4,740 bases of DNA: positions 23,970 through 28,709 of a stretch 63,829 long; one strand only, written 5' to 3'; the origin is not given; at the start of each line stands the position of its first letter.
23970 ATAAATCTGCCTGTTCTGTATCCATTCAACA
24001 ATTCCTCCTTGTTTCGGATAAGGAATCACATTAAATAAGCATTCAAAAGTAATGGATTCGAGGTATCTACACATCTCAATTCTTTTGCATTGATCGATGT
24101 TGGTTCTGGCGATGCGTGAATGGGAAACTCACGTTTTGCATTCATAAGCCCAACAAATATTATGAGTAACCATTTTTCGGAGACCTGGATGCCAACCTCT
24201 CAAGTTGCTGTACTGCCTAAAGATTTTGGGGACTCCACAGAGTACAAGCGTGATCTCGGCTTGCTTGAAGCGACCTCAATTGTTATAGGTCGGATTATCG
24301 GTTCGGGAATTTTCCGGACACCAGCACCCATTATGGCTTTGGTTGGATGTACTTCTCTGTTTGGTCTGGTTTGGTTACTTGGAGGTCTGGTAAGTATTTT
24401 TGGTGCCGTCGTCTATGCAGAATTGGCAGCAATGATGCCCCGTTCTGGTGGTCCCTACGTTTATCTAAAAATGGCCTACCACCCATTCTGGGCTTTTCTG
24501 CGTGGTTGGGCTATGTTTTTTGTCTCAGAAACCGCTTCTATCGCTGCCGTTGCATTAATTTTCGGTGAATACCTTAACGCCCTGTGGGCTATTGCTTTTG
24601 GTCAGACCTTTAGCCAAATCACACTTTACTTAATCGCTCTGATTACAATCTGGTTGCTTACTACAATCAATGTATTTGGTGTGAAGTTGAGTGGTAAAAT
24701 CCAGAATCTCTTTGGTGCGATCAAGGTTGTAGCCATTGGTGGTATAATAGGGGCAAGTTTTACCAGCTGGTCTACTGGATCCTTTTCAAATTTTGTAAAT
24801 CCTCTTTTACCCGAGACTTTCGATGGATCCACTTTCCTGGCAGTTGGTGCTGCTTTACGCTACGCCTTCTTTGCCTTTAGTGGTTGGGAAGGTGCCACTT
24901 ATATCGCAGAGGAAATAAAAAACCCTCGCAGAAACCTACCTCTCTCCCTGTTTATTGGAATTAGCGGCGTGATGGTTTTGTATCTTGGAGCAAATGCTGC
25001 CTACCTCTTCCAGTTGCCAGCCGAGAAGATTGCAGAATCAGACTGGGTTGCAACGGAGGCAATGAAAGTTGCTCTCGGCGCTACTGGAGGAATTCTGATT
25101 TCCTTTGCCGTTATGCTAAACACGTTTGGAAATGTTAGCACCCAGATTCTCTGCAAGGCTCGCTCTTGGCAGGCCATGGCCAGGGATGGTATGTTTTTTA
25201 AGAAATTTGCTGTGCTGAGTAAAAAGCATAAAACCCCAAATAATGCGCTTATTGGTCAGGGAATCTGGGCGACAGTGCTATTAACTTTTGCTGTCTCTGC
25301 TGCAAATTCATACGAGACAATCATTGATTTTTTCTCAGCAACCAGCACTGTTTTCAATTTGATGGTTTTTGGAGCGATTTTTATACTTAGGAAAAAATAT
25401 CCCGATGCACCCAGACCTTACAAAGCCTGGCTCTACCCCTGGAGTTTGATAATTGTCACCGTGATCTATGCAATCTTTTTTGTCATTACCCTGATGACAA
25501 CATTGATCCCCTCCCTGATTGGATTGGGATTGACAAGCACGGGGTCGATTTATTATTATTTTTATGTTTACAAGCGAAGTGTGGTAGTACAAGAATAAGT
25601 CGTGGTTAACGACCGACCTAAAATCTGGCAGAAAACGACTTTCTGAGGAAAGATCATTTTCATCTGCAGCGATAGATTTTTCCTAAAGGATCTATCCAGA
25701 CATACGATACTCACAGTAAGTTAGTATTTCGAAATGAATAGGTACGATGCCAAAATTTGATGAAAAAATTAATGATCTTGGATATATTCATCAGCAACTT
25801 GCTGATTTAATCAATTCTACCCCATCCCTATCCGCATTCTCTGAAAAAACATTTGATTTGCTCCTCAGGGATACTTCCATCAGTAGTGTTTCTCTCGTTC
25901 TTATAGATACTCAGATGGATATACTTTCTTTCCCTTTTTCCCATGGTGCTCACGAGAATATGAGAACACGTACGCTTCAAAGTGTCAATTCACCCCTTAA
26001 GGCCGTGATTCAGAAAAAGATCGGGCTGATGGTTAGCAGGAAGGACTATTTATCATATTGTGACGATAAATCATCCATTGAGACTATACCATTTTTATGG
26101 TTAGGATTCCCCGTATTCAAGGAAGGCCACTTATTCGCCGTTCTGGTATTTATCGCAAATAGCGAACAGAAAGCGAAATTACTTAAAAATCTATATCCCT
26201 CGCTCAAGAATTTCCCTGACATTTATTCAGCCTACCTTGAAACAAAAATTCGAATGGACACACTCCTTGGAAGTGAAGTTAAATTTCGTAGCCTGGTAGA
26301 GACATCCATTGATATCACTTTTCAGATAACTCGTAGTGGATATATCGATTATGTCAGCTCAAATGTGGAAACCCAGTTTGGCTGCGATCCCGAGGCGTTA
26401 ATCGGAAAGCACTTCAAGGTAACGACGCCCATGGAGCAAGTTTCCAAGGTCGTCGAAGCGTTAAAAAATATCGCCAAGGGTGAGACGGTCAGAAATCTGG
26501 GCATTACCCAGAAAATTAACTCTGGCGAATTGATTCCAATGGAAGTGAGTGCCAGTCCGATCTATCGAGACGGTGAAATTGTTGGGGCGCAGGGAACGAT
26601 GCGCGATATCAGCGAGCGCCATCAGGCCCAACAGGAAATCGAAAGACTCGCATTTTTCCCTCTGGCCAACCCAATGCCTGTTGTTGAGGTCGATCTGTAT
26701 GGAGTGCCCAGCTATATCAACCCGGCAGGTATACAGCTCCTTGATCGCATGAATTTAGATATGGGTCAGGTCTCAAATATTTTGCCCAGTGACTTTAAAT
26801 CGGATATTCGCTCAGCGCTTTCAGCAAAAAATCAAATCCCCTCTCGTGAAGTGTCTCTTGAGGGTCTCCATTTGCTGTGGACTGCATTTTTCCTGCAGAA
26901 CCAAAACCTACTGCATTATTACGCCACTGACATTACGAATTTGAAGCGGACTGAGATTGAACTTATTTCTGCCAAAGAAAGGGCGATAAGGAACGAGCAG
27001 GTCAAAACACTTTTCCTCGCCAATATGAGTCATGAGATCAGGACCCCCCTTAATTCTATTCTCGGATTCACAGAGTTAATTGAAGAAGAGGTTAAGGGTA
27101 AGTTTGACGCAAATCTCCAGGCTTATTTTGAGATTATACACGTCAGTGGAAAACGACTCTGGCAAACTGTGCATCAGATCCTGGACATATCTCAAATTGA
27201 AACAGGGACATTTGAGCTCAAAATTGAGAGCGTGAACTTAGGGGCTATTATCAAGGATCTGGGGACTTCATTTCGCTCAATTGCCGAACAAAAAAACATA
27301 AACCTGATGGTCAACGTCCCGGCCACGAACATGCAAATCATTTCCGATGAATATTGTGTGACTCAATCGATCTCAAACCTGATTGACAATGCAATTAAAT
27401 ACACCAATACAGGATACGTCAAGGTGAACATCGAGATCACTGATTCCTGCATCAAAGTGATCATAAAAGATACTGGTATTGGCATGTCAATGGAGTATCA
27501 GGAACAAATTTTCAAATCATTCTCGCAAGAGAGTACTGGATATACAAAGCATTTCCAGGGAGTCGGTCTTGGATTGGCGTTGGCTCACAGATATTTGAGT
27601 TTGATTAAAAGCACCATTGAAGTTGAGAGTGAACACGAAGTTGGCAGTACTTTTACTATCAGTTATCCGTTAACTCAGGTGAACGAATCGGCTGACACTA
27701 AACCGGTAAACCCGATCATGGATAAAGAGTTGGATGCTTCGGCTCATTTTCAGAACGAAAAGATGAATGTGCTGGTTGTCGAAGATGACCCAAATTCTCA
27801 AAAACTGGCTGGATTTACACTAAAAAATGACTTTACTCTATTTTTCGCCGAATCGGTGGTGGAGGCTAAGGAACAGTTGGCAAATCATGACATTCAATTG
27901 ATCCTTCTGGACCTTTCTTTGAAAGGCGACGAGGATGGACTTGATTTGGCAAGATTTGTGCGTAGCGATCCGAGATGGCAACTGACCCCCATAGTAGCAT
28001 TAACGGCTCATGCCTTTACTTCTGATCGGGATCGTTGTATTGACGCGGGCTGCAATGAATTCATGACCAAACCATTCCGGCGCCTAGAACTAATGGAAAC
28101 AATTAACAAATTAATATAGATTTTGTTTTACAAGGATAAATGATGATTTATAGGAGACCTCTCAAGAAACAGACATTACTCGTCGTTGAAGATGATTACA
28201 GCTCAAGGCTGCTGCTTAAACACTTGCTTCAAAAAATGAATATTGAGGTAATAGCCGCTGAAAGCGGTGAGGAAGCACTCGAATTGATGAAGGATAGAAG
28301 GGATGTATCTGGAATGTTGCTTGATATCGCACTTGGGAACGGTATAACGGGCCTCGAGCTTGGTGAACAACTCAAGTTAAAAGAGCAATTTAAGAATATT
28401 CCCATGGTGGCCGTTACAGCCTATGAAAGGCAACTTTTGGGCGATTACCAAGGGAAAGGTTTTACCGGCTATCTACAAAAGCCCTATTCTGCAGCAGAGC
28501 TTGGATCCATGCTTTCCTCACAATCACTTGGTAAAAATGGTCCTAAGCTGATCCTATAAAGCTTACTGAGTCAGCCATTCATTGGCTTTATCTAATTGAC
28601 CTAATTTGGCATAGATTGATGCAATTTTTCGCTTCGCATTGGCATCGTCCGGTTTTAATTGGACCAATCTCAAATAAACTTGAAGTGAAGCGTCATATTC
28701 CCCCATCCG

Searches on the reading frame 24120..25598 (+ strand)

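Call 9: search_protein_families(library=pfam, proteins=[window:24120-25598:+])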
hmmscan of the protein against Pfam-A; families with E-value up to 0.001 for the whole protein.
window:24120-25598:+ (492 aa): 2 families
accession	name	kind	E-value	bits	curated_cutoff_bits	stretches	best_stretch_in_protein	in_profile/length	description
PF13520.12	AA_permease_2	-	2.1e-64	218.5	27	1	46-481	1-422/427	Amino acid permease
PF00324.27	AA_permease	-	9e-36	124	24.6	1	52-464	3-427/470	Amino acid permease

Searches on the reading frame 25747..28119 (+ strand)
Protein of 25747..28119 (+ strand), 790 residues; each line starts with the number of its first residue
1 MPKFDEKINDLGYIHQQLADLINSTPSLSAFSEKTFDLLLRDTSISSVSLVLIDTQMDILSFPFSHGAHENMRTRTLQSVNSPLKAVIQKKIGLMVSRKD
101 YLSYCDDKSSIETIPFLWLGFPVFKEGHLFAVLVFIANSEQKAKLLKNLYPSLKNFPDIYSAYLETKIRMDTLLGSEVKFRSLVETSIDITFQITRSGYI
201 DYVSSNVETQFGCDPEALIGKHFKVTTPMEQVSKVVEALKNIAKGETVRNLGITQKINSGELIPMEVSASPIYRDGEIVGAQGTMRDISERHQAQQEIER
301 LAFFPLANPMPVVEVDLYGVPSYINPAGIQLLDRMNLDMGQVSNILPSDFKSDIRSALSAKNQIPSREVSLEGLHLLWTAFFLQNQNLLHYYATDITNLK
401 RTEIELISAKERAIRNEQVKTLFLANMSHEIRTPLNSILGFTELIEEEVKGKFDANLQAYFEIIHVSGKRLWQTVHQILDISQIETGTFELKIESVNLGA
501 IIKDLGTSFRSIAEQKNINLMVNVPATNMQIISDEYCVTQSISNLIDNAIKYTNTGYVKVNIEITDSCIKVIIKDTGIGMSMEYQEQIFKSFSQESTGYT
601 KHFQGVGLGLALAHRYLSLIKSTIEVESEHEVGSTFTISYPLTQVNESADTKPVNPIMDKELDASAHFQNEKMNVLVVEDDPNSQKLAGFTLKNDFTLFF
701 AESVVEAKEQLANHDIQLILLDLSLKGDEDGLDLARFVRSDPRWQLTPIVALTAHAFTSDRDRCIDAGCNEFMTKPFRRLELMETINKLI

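Call 9: search_protein_families(library=pfam, proteins=[window:25747-28119:+])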
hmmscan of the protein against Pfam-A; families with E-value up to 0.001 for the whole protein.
window:25747-28119:+ (790 aa): 8 families
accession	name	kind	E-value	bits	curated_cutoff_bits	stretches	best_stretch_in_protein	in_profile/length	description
PF02518.31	HATPase_c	-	3.3e-22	79.4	26.4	1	538-643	6-110/111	Histidine kinase-, DNA gyrase B-, and HSP90-like ATPase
PF00512.31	HisKA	-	2.7e-18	66.2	26.9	1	420-487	2-66/66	His Kinase A (phospho-acceptor) domain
PF00072.30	Response_reg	-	3.2e-18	66.3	30.2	1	675-786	1-110/111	Response regulator receiver domain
PF00989.32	PAS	-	2.4e-13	50.5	22.6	1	180-288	3-113/113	PAS fold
PF08448.16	PAS_4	-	2.2e-12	47.6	23.1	1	185-293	2-110/110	PAS fold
PF13426.13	PAS_9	-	2.5e-09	37.8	27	1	194-290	7-103/103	PAS domain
PF13589.12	HATPase_c_3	-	0.00089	19.7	25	0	540-651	5-116/137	Histidine kinase-, DNA gyrase B-, and HSP90-like ATPase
PF08447.18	PAS_3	-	0.00099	19.8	25.6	0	202-285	3-89/89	PAS fold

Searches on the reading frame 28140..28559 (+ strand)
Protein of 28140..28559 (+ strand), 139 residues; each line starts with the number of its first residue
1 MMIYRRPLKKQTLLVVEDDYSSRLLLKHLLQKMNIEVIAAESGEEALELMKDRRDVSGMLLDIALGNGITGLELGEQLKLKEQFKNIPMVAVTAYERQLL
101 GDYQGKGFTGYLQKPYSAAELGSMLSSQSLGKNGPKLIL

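Call 9: search_protein_families(library=pfam, proteins=[window:28140-28559:+])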
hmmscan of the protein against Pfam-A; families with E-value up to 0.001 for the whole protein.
window:28140-28559:+ (139 aa): 1 family
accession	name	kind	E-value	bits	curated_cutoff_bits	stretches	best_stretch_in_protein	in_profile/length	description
PF00072.30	Response_reg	-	6.4e-17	62.2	30.2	1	14-124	2-109/111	Response regulator receiver domain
